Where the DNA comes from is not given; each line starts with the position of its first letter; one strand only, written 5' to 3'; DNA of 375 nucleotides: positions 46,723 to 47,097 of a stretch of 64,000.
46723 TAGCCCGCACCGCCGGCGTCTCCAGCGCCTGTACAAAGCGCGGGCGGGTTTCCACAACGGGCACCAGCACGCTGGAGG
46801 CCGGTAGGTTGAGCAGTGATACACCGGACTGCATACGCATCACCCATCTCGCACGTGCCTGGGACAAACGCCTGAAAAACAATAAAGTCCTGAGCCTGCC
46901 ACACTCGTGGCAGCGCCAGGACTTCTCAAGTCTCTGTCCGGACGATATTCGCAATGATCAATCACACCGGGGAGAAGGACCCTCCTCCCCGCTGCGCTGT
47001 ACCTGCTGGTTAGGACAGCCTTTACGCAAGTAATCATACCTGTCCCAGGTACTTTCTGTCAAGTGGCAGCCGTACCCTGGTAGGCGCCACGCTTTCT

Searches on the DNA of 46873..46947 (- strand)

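Call 34: build_rna_model(alignment_id=A5, structure=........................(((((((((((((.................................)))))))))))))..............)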
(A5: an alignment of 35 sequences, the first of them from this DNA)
Model R1 built from alignment A5 (35 sequences, 97 columns); structure: as given.
model positions 72; base pairs 13; branch points 0; effective number of sequences 5.33; information 0.783 bits per position. Calibrated on 0.2 Mb of random sequence (short: E-values are rough).
structure used (alignment columns):
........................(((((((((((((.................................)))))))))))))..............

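Call 35: search_with_rna_model(model_id=R1, source=window, max_evalue=10, filters=off, show_alignments=4)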
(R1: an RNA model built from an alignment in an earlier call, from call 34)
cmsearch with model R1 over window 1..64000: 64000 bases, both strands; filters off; matches with E-value up to 10: 6.
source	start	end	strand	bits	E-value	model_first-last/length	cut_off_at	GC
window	46874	46947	-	58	3.2e-11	1-72/72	no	0.53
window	14974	15007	-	8.7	2.1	26-59/72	no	0.71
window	46885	46924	+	8.4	2.6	24-61/72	no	0.62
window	20141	20188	+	6.7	6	23-71/72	no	0.6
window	57995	58052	+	6.5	6.7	1-72/72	no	0.57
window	24609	24638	-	5.8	9.3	28-57/72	no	0.73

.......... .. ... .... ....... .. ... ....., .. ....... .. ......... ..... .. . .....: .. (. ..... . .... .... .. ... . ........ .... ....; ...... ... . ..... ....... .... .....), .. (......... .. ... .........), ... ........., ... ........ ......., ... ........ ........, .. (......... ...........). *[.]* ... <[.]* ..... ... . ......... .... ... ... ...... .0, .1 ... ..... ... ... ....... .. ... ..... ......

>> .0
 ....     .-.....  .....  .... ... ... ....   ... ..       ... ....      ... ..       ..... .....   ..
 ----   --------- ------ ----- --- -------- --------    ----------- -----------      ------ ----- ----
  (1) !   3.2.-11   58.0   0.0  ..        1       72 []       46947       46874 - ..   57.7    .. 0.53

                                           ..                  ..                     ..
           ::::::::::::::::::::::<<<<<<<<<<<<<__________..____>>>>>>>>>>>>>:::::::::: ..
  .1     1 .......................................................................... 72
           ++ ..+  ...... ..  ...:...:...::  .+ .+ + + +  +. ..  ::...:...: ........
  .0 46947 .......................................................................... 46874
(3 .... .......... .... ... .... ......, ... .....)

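Call 36: search_with_rna_model(model_id=R1, sources=[L001, L002, L003, L004, L005, L006, L007, L008, L009, L010, L011, L012, L013, L014, L015, L016, L017, L018, L019, L020, L021, L022, L023, L024, L025, L026, L027, L028, L029, L030, L031, L032, L033, L034, L035, L036, L037, L038, L039, L040, L041, L042, L043, L044, L045, L046, L047, L048, L049, L050, L051, L052, L053, L054, L055, L056, L057, L058, L059, L060, L061, L062, L063, L064, L065, L066, L067, L068, L069, L070, L071, L072, L073, L074, L075, L076, L077, L078, L079, L080], max_evalue=1)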
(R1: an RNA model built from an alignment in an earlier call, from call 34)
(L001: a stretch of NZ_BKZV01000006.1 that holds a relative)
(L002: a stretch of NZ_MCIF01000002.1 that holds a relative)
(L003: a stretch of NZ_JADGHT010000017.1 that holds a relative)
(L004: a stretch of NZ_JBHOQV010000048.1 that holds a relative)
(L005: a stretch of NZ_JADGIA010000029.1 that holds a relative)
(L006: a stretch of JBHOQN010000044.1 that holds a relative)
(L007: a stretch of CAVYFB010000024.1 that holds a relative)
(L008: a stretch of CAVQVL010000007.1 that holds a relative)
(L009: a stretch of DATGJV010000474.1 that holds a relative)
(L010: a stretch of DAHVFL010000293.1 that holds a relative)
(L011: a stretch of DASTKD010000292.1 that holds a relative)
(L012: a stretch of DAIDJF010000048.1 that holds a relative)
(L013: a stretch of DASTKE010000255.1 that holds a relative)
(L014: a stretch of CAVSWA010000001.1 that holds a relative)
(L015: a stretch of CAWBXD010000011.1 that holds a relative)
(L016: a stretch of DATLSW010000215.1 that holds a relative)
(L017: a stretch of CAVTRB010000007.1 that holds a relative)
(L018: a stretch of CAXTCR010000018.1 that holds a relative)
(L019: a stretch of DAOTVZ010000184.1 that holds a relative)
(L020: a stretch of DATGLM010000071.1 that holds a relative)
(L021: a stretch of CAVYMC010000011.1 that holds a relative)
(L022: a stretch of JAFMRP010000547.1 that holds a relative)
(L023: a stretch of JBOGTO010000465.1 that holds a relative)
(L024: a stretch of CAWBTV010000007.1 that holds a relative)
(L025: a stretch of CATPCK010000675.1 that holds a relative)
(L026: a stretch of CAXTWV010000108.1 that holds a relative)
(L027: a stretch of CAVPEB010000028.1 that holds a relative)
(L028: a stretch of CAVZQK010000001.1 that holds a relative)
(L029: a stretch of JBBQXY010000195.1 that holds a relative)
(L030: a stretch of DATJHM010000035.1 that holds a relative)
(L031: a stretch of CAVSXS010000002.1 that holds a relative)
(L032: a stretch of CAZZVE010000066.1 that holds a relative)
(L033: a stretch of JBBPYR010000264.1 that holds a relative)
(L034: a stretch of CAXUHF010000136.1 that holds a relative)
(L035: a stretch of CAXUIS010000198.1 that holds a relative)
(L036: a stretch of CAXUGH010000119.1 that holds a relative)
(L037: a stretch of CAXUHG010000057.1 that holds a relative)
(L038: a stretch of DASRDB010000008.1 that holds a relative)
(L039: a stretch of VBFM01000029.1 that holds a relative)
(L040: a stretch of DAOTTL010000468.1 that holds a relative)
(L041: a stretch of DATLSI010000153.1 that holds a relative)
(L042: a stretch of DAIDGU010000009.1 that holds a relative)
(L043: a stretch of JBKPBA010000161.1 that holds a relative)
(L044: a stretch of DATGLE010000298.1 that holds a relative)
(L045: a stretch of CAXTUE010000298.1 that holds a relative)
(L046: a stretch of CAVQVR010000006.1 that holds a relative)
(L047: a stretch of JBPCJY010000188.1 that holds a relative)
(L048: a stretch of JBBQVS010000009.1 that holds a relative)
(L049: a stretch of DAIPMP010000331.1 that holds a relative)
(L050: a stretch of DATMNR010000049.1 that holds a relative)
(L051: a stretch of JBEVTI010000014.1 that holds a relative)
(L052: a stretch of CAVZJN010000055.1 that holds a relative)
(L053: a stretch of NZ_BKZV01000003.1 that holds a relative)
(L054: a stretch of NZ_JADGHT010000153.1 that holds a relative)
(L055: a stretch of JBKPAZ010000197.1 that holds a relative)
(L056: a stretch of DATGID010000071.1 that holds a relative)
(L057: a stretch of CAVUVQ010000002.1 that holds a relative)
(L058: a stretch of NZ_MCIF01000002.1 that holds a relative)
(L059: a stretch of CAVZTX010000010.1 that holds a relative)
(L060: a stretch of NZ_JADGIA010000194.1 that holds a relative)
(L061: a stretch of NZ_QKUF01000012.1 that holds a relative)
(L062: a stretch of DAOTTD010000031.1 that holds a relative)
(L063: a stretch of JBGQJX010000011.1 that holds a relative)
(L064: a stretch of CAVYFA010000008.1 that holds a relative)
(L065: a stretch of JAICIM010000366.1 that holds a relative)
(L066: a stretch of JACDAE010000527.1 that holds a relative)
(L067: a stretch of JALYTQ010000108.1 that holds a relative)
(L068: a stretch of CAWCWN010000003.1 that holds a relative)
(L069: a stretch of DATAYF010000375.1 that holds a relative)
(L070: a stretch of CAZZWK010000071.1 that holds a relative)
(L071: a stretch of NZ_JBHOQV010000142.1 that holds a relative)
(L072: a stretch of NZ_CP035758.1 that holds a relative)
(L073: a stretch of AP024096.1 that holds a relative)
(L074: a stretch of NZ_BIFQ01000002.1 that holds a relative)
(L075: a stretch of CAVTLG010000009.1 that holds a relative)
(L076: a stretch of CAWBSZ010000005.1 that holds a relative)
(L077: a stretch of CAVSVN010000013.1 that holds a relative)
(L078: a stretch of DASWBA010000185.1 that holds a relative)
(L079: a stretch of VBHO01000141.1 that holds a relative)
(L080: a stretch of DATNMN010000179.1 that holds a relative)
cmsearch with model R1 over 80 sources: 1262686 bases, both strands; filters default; matches with E-value up to 1: 121.
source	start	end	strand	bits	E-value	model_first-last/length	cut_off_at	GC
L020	9620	9691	-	87.5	2.2e-16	1-72/72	no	0.43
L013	5580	5650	-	85.1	7.5e-16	1-72/72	no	0.41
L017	9616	9686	-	84.7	9.2e-16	1-72/72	no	0.39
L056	9711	9782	-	84.2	1.2e-15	1-72/72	no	0.44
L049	3391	3461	-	83.7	1.5e-15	1-72/72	no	0.41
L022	3384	3455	-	83.2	1.9e-15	1-72/72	no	0.42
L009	2385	2458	-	82.5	2.8e-15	1-72/72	no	0.42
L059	9709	9779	-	82.4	2.8e-15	1-72/72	no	0.42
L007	9621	9691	-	82.4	2.9e-15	1-72/72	no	0.45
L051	9597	9670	-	81.6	4.4e-15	1-72/72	no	0.42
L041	9718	9788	-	81.5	4.5e-15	1-72/72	no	0.45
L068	9739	9809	-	80.9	6.2e-15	1-72/72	no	0.45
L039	3472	3542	-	80.6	7e-15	1-72/72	no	0.46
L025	2595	2665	-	80.2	8.5e-15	1-72/72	no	0.41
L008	9610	9685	-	80.1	8.9e-15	1-72/72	no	0.38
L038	9732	9803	-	80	9.7e-15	1-72/72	no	0.43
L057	9677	9745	-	79.9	1e-14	1-72/72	no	0.45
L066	2222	2290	-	79.9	1e-14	1-72/72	no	0.45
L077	9682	9750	-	79.9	1e-14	1-72/72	no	0.45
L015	9553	9629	-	79.8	1.1e-14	1-72/72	no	0.42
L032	9580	9656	-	78.6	1.9e-14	1-72/72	no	0.42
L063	9715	9785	-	78.5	2.1e-14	1-72/72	no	0.42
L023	6243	6314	-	78.4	2.2e-14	1-72/72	no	0.49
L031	9733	9807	-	78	2.6e-14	1-72/72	no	0.41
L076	9602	9678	-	77.9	2.8e-14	1-72/72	no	0.42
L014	9717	9787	-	77.8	2.9e-14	1-72/72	no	0.46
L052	9703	9773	-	77.6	3.2e-14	1-72/72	no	0.44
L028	9692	9763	-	77.5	3.3e-14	1-72/72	no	0.49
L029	6259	6330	-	77.5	3.5e-14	1-72/72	no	0.44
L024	9667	9743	-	77.1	4.1e-14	1-72/72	no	0.43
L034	9578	9654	-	77.1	4.1e-14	1-72/72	no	0.43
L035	3520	3596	-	77.1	4.2e-14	1-72/72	no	0.44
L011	1433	1504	-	77.1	4.2e-14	1-72/72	no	0.49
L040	9185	9256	-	77.1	4.2e-14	1-72/72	no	0.46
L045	774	850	-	77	4.3e-14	1-72/72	no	0.43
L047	6398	6469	-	76.1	6.7e-14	1-72/72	no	0.46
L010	4958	5027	-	74.8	1.4e-13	1-72/72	no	0.47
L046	9683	9751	-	74.6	1.4e-13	1-72/72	no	0.43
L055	5712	5785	-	74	2e-13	1-72/72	no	0.41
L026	9578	9654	-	73.3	2.8e-13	1-72/72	no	0.42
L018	9590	9663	-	72.9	3.5e-13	1-72/72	no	0.43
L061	4393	4464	+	72.7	3.9e-13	1-72/72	no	0.4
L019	5503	5574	-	72.3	4.8e-13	1-72/72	no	0.46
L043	1676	1748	-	72.1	5.1e-13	1-72/72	no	0.45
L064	9724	9797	-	71.9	5.9e-13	1-72/72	no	0.5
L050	1526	1596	-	71.8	6e-13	1-72/72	no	0.45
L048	9656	9733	-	71.5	7.1e-13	1-72/72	no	0.4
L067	9679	9747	-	71.2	8.3e-13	1-72/72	no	0.49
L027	9611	9683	-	70.8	1e-12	1-72/72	no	0.45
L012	9624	9713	-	69.2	2.3e-12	1-72/72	no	0.48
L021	9715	9785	-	69.1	2.4e-12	1-72/72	no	0.45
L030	9670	9739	-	68.9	2.6e-12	1-72/72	no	0.47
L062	9684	9752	-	68.8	2.8e-12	1-72/72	no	0.46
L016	8206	8296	-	68.4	3.3e-12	1-72/72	no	0.45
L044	8524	8596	-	66.5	9e-12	1-72/72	no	0.49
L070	9582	9654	-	65.1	1.8e-11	1-72/72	no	0.42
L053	9620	9691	-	65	1.9e-11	1-72/72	no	0.43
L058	9626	9697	-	65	1.9e-11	1-72/72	no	0.43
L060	3524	3595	-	65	1.9e-11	1-72/72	no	0.43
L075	9175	9246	-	63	5.2e-11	1-72/72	no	0.47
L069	2819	2891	-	62.7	6e-11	1-72/72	no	0.42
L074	9446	9515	-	62.7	6e-11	1-72/72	no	0.44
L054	6127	6198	-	62.6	6.3e-11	1-72/72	no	0.46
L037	7331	7406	-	62.4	7.2e-11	1-72/72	no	0.37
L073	9596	9668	-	60.4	2e-10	1-72/72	no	0.4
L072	9526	9597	-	60.4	2e-10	1-72/72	no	0.46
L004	9758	9831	-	59.7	2.7e-10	1-72/72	no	0.51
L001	9758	9831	-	59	4e-10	1-72/72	no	0.51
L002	9758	9831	-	59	4e-10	1-72/72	no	0.51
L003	3557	3630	-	59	4e-10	1-72/72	no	0.51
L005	9758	9831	-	59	4e-10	1-72/72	no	0.51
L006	9600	9673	-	58.9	4.1e-10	1-72/72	no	0.43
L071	9529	9599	-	58.7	4.5e-10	1-72/72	no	0.49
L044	3311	3382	+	56.5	1.4e-09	1-72/72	no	0.47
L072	4283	4349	+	53.7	5.7e-09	1-72/72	no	0.4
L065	3698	3760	-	51.8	1.5e-08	1-72/72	no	0.43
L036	9723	9797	-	51.4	1.8e-08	1-72/72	no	0.4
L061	9621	9690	-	50.5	2.8e-08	1-72/72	no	0.49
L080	5826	5905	+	41.6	2.6e-06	1-72/72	no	0.51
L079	11172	11250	+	41.1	3.3e-06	1-72/72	no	0.52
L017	9626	9665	+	26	0.0069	23-63/72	no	0.4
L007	9631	9670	+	25.9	0.0073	23-63/72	no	0.45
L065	3704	3739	+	25.3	0.0099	23-63/72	no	0.5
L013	5590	5629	+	25.3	0.01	23-63/72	no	0.45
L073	9603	9647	+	24.9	0.012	23-63/72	no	0.49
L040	9196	9233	+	21.9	0.053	24-61/72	no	0.42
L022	3394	3434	+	21.7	0.059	23-63/72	no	0.51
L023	6254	6291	+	21.5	0.066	24-61/72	no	0.53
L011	1444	1481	+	21.5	0.066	24-61/72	no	0.53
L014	9728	9764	+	21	0.087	24-61/72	no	0.46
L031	9743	9786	+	20.9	0.088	23-63/72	no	0.45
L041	9729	9765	+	20.9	0.091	24-61/72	no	0.43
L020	9630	9670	+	20.5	0.11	23-63/72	no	0.46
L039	3483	3519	+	20.3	0.12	24-61/72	no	0.46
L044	3332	3372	-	19.7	0.17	23-63/72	no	0.56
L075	9185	9225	+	19.6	0.17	23-63/72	no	0.51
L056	9721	9761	+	18.8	0.25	23-63/72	no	0.46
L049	3401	3440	+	18.4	0.32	23-63/72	no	0.45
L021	9726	9761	+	18.2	0.36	24-61/72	no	0.47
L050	1536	1575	+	18.1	0.36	23-63/72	no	0.45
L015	9563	9607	+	18.1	0.37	23-63/72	no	0.44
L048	9666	9710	+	18.1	0.37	23-63/72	no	0.44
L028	9702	9742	+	18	0.39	23-63/72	no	0.54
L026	9588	9632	+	17.7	0.45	23-63/72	no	0.47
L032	9590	9634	+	17.7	0.45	23-63/72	no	0.47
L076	9612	9656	+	17.6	0.46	23-63/72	no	0.49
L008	9620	9663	+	17.6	0.47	23-63/72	no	0.39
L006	9610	9652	+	17.5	0.5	23-63/72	no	0.47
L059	9719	9758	+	17.5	0.51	23-63/72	no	0.45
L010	4969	5004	+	17.4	0.53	24-61/72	no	0.5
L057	9687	9723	+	17.1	0.63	23-63/72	no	0.51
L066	2232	2268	+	17.1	0.63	23-63/72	no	0.51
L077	9692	9728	+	17.1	0.63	23-63/72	no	0.51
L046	9693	9729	+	17.1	0.63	23-63/72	no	0.51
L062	9694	9730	+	16.9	0.69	23-63/72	no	0.54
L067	9689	9725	+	16.9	0.69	23-63/72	no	0.54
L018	9597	9641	+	16.9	0.69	23-63/72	no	0.49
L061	4417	4453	-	16.6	0.79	24-61/72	no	0.49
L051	9608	9646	+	16.6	0.8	24-61/72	no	0.44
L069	2829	2870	+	16.5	0.83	23-63/72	no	0.48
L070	9592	9632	+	16.4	0.86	23-63/72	no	0.49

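Call 62: search_with_rna_model(model_id=R1, sources=[L083, L084, L081, L082], max_evalue=10, filters=off, show_alignments=4)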
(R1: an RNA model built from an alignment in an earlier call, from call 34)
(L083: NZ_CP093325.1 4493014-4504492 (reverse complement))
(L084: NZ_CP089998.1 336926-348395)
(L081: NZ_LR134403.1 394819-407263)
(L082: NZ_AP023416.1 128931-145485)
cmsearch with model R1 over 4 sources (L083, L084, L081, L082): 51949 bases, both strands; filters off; matches with E-value up to 10: 25.
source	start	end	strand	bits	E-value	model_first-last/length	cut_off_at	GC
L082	1237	1264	+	12.3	0.28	1-72/72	no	0.5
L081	10071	10127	+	11.2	0.5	1-72/72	no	0.33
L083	8300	8355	+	11.2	0.5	1-72/72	no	0.41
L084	2140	2175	-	9.9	0.94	23-64/72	no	0.53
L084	2142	2176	+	9.3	1.3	23-63/72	no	0.54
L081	6501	6542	-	9.2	1.4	23-65/72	no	0.29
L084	2719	2761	-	9.1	1.4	1-72/72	no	0.33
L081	6504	6544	+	8.6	1.8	23-64/72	no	0.29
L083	4981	5022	+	8.3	2.2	1-72/72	no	0.31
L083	4015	4052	-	8.2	2.2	1-72/72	no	0.26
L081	6134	6176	+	8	2.6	1-72/72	no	0.35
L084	4049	4124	+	7.8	2.7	1-72/72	no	0.34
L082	9199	9229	-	7.7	2.9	22-72/72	no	0.39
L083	338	376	+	7.5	3.1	20-72/72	no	0.26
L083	2511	2553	+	7.3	3.5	1-72/72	no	0.28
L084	10811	10879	+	7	4.1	1-72/72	no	0.38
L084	94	167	+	7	4.2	1-72/72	no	0.43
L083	10857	10909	-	6.8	4.7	1-72/72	no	0.26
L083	6526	6606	+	6.7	4.9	1-72/72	no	0.44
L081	10713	10779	+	6.7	4.9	1-72/72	no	0.45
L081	9973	10016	-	6.5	5.3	22-72/72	no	0.34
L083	4000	4095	+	6.2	6.4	1-72/72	no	0.32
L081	6547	6627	-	6.1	6.4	1-72/72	no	0.33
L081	2565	2623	+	6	6.8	1-72/72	no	0.37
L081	9228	9316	+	5.3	9.9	1-72/72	no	0.38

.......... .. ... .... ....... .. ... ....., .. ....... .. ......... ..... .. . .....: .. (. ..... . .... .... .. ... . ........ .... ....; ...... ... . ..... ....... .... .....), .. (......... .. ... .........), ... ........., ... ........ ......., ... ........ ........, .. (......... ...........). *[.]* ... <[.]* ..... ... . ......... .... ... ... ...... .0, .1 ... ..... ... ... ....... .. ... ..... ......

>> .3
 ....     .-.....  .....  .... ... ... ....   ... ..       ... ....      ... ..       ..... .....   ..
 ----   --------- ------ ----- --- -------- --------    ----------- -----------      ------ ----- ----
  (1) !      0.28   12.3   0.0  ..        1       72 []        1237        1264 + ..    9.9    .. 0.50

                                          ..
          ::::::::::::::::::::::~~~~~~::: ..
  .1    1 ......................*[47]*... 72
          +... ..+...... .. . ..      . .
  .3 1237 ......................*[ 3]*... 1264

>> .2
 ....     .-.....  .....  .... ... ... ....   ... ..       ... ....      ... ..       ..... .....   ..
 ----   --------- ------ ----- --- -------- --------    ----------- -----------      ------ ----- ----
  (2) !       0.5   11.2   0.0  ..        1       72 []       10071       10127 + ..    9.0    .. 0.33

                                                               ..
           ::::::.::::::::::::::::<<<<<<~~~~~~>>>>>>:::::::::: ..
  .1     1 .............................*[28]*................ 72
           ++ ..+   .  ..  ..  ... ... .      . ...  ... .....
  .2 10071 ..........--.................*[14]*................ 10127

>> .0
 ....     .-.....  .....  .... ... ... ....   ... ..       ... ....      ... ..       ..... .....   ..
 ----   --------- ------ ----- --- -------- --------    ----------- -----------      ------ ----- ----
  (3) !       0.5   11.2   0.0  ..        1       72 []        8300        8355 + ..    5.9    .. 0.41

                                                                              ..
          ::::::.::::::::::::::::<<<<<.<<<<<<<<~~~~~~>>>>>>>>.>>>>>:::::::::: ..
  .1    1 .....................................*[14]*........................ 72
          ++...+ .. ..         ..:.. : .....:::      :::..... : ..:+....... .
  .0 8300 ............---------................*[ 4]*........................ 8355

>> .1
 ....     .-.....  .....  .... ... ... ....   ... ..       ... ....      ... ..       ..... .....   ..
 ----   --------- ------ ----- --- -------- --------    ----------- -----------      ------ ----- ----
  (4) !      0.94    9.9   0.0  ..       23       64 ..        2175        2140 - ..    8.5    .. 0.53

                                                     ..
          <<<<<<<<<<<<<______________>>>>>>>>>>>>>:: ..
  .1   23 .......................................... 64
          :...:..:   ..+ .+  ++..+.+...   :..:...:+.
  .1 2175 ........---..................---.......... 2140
